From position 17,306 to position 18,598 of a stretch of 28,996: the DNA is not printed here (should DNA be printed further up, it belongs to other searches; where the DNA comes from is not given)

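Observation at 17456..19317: Cytoplasmic 'periplasmic-binding-protein' fold protein translationally coupled to a DUF1848 protein with radical-SAM-like CX3CX2C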

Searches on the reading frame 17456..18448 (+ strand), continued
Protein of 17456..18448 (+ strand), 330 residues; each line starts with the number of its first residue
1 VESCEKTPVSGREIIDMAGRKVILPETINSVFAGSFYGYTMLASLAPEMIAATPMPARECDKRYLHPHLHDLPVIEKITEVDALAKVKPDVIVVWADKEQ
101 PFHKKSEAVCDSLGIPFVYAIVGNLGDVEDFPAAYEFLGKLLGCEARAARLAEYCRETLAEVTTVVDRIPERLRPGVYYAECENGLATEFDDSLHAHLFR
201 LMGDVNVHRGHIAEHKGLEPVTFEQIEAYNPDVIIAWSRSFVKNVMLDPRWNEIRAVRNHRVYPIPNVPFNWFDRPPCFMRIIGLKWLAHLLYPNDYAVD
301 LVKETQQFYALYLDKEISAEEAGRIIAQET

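Call 44: find_encoding_contigs(protein=P0133, flank=6000, max_places=2)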
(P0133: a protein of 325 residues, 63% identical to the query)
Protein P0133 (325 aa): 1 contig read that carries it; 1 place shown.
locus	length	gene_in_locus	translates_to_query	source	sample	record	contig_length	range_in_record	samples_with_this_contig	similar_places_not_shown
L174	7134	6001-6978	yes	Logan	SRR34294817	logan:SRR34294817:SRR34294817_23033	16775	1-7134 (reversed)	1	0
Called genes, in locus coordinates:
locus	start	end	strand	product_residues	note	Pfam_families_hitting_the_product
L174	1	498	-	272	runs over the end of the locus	PF01619:Pro_dh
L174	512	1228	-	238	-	PF01209:Ubie_methyltran, PF13489:Methyltransf_23, PF05175:MTS, PF13847:Methyltransf_31, PF08241:Methyltransf_11, PF08242:Methyltransf_12, PF13649:Methyltransf_25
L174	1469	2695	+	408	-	PF00149:Metallophos, PF12320:SbcD_C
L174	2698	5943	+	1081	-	PF02463:SMC_N (faint), PF13476:AAA_23, PF13555:AAA_29 (weak), PF13558:SbcC_Walker_B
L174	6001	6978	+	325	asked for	PF01497:Peripla_BP_2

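Call 47: search_protein_families(library=padloc, proteins=[window:17456-18448:+], max_evalue=0.01)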
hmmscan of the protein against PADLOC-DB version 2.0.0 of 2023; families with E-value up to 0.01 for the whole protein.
window:17456-18448:+ (330 aa): 0 families

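Call 48: find_encoding_contigs(protein=P0139, flank=7000, max_places=1)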
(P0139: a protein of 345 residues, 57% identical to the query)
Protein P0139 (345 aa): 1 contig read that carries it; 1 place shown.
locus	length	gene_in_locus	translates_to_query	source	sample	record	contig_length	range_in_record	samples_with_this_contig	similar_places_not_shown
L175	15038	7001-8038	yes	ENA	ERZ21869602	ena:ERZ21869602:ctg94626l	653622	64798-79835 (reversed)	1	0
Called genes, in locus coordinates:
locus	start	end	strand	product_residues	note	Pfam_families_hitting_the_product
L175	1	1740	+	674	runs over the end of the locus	PF07715:Plug, PF00593:TonB_dep_Rec_b-barrel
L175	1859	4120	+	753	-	PF00593:TonB_dep_Rec_b-barrel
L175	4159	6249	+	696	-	PF07715:Plug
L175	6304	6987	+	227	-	PF01209:Ubie_methyltran, PF13489:Methyltransf_23, PF13847:Methyltransf_31, PF08241:Methyltransf_11, PF08242:Methyltransf_12, PF13649:Methyltransf_25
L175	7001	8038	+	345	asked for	PF01497:Peripla_BP_2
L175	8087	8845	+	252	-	PF01145:Band_7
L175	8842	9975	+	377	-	PF01032:FecCD, PF00950:ABC-3 (weak)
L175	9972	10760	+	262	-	PF02463:SMC_N, PF13476:AAA_23 (weak), PF00005:ABC_tran, PF13555:AAA_29 (weak), PF13304:AAA_21 (faint)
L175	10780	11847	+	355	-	PF01497:Peripla_BP_2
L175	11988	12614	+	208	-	PF01209:Ubie_methyltran, PF13489:Methyltransf_23, PF05175:MTS, PF08241:Methyltransf_11, PF08242:Methyltransf_12, PF13649:Methyltransf_25, PF13847:Methyltransf_31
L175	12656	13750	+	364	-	PF21088:MS_channel_1st, PF00924:MS_channel_2nd, PF21082:MS_channel_3rd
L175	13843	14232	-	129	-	-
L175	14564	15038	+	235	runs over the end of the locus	PF00005:ABC_tran, PF02463:SMC_N (faint), PF13304:AAA_21 (weak)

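Call 49: find_encoding_contigs(protein=P0154, flank=7000, max_places=1)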
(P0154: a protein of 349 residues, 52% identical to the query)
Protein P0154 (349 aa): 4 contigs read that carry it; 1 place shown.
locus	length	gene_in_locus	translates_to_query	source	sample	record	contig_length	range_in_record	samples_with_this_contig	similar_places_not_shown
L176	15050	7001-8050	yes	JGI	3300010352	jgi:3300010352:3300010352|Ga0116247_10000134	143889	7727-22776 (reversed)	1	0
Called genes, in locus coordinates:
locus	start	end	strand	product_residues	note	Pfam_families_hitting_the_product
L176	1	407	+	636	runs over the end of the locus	-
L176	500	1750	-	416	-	PF14238:DUF4340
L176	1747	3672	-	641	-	PF23357:DUF7088, PF09822:ABC_transp_aux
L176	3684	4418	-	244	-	PF12679:ABC2_membrane_2, PF13346:ABC2_membrane_5 (faint), PF12730:ABC2_membrane_4 (weak), PF12698:ABC2_membrane_3 (weak)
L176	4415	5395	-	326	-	PF00005:ABC_tran, PF13304:AAA_21 (weak)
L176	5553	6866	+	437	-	PF13485:Peptidase_MA_2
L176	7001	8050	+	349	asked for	PF01497:Peripla_BP_2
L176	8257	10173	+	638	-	PF14903:WG_beta_rep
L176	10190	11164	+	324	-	PF02674:Colicin_V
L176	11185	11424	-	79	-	-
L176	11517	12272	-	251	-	PF01520:Amidase_3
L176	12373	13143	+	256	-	PF05685:Uma2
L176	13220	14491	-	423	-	-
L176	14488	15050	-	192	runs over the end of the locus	PF07963:N_methyl (faint)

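Call 60: list_cluster_members(proteins=[window:17456-18445:+, window:17504-18445:+, window:17456-18445:+])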
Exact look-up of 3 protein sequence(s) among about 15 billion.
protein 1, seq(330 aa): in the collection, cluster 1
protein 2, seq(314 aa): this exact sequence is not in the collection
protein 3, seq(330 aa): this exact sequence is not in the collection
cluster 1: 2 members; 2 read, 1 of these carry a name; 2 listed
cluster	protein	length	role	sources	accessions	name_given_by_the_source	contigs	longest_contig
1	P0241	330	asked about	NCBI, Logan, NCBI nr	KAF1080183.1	MAG: Vitamin B12 ABC transporter, substrate-binding protein BtuF [Candidatus ...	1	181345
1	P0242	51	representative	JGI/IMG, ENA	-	-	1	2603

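Call 72: search_protein_families(library=phrogs, proteins=[window:17456-18448:+], max_evalue=0.001)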
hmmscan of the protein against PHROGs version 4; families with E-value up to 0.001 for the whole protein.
window:17456-18448:+ (330 aa): 0 families

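Call 75: find_encoding_contigs(protein=P0162, flank=8000, max_places=2)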
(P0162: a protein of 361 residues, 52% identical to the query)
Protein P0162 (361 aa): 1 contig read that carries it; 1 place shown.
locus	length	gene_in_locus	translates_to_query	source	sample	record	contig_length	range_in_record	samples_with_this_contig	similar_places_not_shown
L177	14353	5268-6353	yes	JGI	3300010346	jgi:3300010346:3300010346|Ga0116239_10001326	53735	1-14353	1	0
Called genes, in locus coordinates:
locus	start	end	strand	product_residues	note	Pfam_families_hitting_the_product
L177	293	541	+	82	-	-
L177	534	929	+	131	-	PF01850:PIN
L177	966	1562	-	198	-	-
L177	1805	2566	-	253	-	-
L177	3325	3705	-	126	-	-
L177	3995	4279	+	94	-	PF04994:TfoX_C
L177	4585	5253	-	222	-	-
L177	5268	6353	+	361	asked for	PF01497:Peripla_BP_2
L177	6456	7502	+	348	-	PF00144:Beta-lactamase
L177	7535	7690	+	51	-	-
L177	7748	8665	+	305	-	PF10127:RlaP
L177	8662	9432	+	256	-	PF10127:RlaP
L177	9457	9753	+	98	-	PF07927:HicA_toxin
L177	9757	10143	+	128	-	PF15919:HicB_lk_antitox, PF01402:RHH_1 (weak), PF07878:RHH_5 (weak)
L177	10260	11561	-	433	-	PF00079:Serpin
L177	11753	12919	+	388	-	-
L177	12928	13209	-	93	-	-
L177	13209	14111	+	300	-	PF00165:HTH_AraC (weak), PF12833:HTH_18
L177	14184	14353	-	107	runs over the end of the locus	PF09905:VF530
